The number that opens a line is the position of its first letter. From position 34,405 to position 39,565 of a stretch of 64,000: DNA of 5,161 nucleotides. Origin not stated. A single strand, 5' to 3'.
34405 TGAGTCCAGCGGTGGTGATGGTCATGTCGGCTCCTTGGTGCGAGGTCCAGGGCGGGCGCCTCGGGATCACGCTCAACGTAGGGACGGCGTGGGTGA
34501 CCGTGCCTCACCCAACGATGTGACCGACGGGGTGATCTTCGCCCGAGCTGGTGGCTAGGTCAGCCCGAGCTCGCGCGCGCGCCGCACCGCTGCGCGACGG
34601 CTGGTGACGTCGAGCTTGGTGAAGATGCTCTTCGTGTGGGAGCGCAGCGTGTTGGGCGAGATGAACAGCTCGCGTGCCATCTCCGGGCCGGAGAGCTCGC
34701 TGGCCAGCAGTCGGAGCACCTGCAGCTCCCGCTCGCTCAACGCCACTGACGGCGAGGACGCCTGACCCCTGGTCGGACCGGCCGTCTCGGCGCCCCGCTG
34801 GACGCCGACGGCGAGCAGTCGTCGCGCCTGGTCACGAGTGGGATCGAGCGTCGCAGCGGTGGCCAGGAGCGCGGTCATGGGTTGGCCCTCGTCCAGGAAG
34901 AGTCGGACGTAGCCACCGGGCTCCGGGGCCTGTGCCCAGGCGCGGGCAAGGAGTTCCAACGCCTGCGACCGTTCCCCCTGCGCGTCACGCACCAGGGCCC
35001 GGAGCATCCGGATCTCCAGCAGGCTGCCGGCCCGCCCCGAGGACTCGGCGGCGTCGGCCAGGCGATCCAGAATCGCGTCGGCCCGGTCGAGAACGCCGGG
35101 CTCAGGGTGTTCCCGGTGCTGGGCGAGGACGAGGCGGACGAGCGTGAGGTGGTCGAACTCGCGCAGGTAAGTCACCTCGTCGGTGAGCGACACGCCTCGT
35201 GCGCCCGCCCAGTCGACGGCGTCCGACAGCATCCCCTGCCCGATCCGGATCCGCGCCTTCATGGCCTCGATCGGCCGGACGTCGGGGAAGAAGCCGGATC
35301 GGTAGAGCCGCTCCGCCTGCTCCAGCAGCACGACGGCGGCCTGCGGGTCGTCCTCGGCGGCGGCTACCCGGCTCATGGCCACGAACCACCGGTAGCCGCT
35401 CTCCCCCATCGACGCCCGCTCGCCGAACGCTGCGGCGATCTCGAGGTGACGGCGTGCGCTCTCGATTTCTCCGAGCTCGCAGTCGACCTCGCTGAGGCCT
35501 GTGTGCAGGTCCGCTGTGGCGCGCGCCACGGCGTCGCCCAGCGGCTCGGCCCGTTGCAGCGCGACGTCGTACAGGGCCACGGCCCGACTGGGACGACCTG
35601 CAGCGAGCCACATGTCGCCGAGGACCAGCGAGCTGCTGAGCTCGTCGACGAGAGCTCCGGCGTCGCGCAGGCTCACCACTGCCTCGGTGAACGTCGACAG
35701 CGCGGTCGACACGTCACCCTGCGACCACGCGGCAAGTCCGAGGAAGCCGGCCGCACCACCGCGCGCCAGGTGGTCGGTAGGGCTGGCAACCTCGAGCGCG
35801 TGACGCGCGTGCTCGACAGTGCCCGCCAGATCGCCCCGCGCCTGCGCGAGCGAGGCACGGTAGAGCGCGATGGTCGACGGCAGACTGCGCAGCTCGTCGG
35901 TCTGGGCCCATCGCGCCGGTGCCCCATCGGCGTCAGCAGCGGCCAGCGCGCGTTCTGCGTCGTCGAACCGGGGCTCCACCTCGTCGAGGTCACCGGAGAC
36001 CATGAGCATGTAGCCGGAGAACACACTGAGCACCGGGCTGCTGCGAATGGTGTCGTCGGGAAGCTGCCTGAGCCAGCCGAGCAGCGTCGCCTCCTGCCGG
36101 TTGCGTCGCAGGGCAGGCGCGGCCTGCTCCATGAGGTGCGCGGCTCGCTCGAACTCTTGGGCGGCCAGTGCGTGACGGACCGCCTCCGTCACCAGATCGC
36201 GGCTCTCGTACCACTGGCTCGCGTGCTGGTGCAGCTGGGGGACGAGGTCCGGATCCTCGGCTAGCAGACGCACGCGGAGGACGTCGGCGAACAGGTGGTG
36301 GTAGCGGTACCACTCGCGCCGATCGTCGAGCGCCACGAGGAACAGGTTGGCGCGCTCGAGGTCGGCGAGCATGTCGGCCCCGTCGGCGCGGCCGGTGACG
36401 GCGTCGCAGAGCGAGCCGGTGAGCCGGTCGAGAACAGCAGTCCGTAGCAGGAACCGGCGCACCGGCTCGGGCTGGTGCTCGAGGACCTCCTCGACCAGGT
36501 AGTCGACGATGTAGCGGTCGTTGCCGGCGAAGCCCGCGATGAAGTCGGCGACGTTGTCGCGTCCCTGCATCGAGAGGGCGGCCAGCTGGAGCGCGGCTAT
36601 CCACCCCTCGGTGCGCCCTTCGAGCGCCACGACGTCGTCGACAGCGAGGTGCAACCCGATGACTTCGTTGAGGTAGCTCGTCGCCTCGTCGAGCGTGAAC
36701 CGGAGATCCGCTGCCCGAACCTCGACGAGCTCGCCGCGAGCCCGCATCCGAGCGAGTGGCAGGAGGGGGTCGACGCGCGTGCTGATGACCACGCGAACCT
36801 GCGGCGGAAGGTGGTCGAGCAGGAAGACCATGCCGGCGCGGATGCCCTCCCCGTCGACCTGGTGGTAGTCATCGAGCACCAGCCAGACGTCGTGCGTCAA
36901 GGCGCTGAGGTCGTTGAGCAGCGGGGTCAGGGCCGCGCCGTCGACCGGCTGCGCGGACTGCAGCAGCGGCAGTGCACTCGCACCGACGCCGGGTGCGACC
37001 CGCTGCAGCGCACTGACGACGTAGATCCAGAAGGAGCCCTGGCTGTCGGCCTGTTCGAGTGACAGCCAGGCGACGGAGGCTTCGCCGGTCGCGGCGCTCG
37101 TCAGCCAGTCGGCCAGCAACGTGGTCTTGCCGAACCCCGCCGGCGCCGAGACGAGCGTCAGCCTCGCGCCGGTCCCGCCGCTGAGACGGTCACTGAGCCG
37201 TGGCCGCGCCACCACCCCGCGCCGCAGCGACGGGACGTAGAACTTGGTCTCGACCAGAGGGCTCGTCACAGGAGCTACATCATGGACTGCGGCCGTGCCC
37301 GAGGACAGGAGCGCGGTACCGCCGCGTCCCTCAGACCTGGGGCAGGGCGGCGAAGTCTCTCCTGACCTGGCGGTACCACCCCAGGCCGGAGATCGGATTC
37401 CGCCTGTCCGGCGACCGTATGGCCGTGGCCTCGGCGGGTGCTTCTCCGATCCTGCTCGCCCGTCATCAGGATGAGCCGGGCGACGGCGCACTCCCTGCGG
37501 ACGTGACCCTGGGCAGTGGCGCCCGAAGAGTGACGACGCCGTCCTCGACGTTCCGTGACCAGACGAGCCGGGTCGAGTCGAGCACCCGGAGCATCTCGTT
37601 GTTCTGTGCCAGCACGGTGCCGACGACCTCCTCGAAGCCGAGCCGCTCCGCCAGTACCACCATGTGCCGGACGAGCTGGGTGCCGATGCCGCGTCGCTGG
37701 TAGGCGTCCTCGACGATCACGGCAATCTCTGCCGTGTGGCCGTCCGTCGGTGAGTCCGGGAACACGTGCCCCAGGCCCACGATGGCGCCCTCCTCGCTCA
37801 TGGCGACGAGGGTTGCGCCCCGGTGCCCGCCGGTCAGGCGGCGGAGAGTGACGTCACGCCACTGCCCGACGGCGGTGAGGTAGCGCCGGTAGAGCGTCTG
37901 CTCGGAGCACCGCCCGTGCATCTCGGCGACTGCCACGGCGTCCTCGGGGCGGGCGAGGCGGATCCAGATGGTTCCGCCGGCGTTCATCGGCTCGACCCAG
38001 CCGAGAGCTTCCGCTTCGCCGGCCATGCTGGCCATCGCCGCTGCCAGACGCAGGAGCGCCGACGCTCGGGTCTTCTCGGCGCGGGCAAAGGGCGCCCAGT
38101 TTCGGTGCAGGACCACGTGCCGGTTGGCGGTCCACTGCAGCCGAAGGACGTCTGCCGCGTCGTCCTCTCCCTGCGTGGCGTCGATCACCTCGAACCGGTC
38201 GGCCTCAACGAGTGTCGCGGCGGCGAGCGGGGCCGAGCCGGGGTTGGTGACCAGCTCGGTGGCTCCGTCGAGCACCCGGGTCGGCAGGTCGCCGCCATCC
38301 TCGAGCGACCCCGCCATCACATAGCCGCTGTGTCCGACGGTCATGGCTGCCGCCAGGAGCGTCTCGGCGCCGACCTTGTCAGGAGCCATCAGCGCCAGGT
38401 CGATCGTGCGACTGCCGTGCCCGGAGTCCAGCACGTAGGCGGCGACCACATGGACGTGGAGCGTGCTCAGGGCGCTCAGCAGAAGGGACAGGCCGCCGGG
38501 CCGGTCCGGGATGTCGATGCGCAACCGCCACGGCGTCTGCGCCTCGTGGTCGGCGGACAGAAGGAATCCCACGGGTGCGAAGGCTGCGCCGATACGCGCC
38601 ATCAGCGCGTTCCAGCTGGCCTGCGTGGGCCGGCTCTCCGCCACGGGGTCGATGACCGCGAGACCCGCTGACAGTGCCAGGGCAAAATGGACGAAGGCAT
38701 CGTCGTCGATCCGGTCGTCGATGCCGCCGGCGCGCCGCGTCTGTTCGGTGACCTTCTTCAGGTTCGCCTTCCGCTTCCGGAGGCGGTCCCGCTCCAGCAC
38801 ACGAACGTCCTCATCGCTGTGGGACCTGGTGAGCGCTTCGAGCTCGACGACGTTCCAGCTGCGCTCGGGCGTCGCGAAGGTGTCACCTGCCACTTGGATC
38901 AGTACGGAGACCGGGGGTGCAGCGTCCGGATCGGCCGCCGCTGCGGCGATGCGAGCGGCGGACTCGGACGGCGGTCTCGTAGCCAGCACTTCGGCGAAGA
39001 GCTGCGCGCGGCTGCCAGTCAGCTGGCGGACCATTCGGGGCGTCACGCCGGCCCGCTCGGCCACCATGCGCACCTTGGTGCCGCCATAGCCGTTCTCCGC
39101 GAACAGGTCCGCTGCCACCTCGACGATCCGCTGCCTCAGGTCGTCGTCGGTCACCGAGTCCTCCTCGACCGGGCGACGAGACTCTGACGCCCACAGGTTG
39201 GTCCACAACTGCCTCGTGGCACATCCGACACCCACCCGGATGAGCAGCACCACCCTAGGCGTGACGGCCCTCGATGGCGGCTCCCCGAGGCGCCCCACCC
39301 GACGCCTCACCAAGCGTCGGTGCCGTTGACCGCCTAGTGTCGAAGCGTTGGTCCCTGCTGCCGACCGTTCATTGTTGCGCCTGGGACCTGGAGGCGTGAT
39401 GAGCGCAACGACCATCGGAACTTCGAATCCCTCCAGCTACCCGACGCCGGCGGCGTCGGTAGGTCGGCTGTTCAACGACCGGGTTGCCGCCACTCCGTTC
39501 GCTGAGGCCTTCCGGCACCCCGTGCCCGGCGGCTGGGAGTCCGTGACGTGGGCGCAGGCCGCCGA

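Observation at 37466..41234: TetR-ACT-GNAT triple fusion divergent from an acyl-CoA ligase: possible combined transcriptional and acetylation control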

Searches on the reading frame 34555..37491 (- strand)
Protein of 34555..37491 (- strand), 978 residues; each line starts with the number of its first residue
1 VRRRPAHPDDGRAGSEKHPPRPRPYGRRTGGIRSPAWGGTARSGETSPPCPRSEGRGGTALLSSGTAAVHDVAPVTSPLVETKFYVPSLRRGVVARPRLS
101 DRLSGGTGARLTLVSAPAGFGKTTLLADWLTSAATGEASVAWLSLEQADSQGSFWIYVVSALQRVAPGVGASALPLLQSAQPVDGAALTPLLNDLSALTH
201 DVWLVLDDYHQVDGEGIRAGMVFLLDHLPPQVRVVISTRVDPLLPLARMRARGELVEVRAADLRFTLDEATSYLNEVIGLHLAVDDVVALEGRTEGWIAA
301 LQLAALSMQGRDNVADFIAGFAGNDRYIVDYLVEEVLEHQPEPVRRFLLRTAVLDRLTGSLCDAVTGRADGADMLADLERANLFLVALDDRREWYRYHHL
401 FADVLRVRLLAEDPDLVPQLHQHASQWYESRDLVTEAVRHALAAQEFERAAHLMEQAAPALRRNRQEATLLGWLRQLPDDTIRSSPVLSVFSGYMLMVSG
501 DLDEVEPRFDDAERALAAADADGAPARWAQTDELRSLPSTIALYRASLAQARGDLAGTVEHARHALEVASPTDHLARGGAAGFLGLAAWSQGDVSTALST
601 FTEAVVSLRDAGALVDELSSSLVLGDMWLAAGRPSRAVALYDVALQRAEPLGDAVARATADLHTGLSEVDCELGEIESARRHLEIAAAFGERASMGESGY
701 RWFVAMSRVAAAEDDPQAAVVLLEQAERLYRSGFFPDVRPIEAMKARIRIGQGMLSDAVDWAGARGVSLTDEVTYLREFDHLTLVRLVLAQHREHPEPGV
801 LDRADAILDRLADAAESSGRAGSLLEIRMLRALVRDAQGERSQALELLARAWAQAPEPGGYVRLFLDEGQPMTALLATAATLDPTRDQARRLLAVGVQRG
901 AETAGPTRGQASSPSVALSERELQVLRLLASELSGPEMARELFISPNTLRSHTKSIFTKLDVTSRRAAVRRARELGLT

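Call 3: search_protein_families(library=pfam, proteins=[window:34555-37491:-], max_evalue=0.01)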
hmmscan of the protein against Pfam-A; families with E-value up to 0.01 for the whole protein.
window:34555-37491:- (978 aa): 10 families
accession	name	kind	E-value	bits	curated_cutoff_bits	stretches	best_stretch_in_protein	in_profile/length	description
PF17874.7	TPR_MalT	-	1.3e-51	176.4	45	1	540-880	2-334/336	MalT-like TPR region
PF00196.25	GerE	-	4e-14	52.4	23.5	1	917-972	2-57/57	Bacterial regulatory proteins, luxR family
PF13424.12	TPR_12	-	7.9e-07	29.6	30.1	1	542-604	6-71/77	Tetratricopeptide repeat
PF13401.12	AAA_22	-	2.1e-05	25.3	27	1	108-213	4-97/130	AAA domain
PF13432.12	TPR_16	-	0.00013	22.8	32.7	1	584-648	3-61/65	Tetratricopeptide repeat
PF13191.12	AAA_16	-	0.00063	20.7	32.6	1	101-235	17-165/167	AAA ATPase domain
PF25199.1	nSTAND_NTPase5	-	0.00087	19.6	34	1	104-153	36-86/145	Novel STAND NTPase 5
PF07719.23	TPR_2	-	0.0043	17.5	27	0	624-648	7-31/34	Tetratricopeptide repeat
PF05729.18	NACHT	-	0.0057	16.9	26.7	0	112-259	3-149/167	NACHT domain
PF13481.12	AAA_25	-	0.0098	16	27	1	109-149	33-84/195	AAA domain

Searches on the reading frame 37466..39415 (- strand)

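Call 3: search_protein_families(library=pfam, proteins=[window:37466-39415:-], max_evalue=0.01)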
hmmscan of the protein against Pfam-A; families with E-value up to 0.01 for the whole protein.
window:37466-39415:- (649 aa): 5 families
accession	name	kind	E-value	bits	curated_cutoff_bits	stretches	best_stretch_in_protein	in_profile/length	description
PF00583.31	Acetyltransf_1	-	9.9e-11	42.4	20.7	1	519-610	16-109/116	Acetyltransferase (GNAT) family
PF00440.29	TetR_N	-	5.1e-08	33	24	1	97-142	1-46/47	Bacterial regulatory proteins, tetR family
PF13302.13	Acetyltransf_3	-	1.1e-07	33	25.4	1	484-613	3-133/138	Acetyltransferase (GNAT) domain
PF13508.13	Acetyltransf_7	-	1.1e-06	29.3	27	1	535-597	5-65/84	Acetyltransferase (GNAT) domain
PF13673.13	Acetyltransf_10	-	0.001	19.5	23.6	1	533-606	30-97/128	Acetyltransferase (GNAT) domain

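Call 4: search_protein_families(library=ncbifam, proteins=[window:37466-39415:-], max_evalue=0.01)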
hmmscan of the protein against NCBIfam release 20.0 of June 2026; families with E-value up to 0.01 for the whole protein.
window:37466-39415:- (649 aa): 15 families
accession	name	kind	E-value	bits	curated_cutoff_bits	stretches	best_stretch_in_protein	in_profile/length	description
NF058543.1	ActPatMycb56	equivalog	7.8e-20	70.9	460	1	478-638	134-294/317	acetyltransferase Pat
NF041196.1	ScbR_bind_reg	equivalog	6.8e-06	26.4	150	1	94-269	8-178/191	ScbR family autoregulator-binding transcription factor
TIGR03448.1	mycothiol_MshD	equivalog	1.5e-05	24.4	163.1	1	523-586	34-97/294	mycothiol synthase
NF037937.1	septum_RefZ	equivalog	2.4e-05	24.3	180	1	94-127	1-34/195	forespore capture DNA-binding protein RefZ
NF040503.1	resist_ArsN1a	equivalog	2.5e-05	24.1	170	1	486-613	2-129/159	arsinothricin resistance N-acetyltransferase ArsN1 family A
NF050111.1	TransRegSACE7040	equivalog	0.0001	22.2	250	1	94-222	3-132/186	SACE_7040 family transcriptional regulator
NF007527.0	PRK10140.1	equivalog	0.00029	20.7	236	1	483-611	4-130/162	N-acetyltransferase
NF053516.1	TranRepPrsAVib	equivalog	0.00049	20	300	1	92-145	6-59/208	TetR family transcriptional repressor PsrA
TIGR04045.1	MSMEG_0567_GNAT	equivalog_domain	0.0014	18.2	68.45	1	540-613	54-126/153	MSMEG_0567/Sll0786 family nitrogen starvation N-acetyltransferase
TIGR03968.1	mycofact_TetR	equivalog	0.0015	18.1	224.9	1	93-136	10-53/190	mycofactocin system transcriptional regulator MftR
NF040502.1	PPT_acetyltrans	equivalog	0.0019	17.9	300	1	485-611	10-136/183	phosphinothricin N-acetyltransferase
NF053731.1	TransRegFasRMycb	equivalog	0.0024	17.7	330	1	90-146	9-65/199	HTH-type transcriptional activator FasR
NF005840.0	PRK07757.1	equivalog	0.0051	16.7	154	1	560-599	65-105/153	N-acetyltransferase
TIGR01575.1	rimI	equivalog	0.0058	16.8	86.4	1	536-605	34-100/132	ribosomal protein S18-alanine N-acetyltransferase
NF007430.0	PRK09975.1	equivalog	0.0058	15.8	274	1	93-149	12-68/220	acrEF/envCD operon transcriptional regulator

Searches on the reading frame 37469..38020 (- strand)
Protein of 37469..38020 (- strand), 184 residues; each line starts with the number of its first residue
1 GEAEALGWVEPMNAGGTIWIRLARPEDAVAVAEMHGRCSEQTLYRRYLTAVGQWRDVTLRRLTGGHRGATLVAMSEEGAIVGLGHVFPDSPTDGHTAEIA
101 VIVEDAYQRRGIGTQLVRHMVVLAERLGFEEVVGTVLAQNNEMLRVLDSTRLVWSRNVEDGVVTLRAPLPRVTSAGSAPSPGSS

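Call 61: search_solved_structures(query=window:37469-38020:-, max_evalue=0.00001, show_alignments=5)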
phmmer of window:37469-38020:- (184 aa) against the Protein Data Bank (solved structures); distinct sequences matched with E-value up to 0.00001: 7.
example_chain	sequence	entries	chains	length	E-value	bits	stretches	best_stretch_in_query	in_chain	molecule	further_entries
4nxy_A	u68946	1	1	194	2.4e-11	47.1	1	13-166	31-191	Acyl-CoA synthetase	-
4u5y_A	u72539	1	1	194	3.3e-11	46.7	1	14-166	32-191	Acyl-CoA synthetase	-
4ava_A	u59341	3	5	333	6.7e-10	42.4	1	15-170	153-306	LYSINE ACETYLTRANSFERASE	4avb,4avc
4oll_A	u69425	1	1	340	8.8e-09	38.8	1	15-174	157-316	Acetyltransferase Pat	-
4orf_A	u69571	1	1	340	8.8e-09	38.8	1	15-174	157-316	Acetyltransferase Pat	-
4onu_A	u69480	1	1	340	2.3e-08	37.4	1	15-174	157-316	Acetyltransferase Pat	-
4h89_A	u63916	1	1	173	8.3e-06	29.1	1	63-142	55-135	GCN5-related N-acetyltransferase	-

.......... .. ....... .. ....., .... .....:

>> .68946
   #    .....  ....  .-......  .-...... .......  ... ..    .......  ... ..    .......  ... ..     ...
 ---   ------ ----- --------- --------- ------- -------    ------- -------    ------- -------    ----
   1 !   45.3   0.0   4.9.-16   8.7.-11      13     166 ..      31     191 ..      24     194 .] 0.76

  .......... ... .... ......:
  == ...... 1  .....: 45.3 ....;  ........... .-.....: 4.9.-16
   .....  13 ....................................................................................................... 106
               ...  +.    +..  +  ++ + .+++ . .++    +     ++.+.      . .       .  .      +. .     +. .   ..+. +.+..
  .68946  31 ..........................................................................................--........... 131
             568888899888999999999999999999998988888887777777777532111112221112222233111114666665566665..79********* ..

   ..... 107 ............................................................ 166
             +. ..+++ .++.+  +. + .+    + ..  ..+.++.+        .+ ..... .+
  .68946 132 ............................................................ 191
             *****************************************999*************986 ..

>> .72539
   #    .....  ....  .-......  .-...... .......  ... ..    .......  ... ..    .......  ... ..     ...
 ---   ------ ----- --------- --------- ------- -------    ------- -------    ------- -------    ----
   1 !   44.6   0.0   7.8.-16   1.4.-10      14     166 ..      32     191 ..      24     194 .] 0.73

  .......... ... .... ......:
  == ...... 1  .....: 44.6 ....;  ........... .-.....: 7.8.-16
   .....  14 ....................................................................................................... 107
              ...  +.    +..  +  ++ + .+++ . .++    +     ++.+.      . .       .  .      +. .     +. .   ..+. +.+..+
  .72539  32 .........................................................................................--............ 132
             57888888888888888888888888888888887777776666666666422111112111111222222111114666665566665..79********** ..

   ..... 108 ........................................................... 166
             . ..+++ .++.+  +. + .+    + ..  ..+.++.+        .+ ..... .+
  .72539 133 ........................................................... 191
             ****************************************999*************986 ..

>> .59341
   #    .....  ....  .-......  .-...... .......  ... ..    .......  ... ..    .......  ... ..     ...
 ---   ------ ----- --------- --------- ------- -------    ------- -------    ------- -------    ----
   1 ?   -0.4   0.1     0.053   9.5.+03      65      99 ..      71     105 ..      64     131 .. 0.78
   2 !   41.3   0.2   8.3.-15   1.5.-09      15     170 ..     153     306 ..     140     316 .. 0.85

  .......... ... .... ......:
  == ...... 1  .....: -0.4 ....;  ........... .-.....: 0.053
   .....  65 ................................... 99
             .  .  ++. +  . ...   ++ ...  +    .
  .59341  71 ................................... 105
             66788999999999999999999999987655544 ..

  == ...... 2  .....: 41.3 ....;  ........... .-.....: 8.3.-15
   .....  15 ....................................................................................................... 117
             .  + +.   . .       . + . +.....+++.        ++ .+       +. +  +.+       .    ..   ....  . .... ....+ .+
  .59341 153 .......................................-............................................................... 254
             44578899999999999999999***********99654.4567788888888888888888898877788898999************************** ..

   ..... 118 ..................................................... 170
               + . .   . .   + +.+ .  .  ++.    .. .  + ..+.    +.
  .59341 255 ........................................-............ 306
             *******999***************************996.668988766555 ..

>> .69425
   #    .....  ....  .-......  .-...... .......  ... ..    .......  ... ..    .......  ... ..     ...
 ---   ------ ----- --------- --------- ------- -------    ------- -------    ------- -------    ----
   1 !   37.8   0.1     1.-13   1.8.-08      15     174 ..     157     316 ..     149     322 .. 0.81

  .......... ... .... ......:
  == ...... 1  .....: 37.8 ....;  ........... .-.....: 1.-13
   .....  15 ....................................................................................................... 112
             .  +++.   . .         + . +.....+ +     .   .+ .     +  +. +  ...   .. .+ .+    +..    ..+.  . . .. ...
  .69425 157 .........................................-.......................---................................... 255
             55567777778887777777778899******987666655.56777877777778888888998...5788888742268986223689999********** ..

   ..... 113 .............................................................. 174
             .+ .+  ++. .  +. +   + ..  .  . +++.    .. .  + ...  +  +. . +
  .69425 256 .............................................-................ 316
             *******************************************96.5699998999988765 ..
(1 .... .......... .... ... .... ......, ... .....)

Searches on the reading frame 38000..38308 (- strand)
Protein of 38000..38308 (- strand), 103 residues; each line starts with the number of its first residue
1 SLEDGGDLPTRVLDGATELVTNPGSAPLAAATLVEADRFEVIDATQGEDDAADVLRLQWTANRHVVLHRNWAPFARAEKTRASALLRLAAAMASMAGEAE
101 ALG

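Call 91: search_protein_families(library=pfam, proteins=[window:38000-38308:-], max_evalue=10)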
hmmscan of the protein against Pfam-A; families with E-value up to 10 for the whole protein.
window:38000-38308:- (103 aa): 1 family
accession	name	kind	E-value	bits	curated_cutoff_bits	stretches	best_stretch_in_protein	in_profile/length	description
PF01337.24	Barstar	-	0.11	12.9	23.4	1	52-93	39-81/96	Barstar (barnase inhibitor)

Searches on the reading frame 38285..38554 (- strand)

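Call 91: search_protein_families(library=pfam, proteins=[window:38285-38554:-], max_evalue=10)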
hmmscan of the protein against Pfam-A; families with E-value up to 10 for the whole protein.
window:38285-38554:- (90 aa): 2 families
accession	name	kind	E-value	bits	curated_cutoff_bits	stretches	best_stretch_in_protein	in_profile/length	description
PF01842.31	ACT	-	0.00097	19.3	27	1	10-68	2-59/66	ACT domain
PF22190.2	TTHA0829-like_ACT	-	0.019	15.4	27.4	1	10-45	4-39/70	TTHA0829-like ACT domain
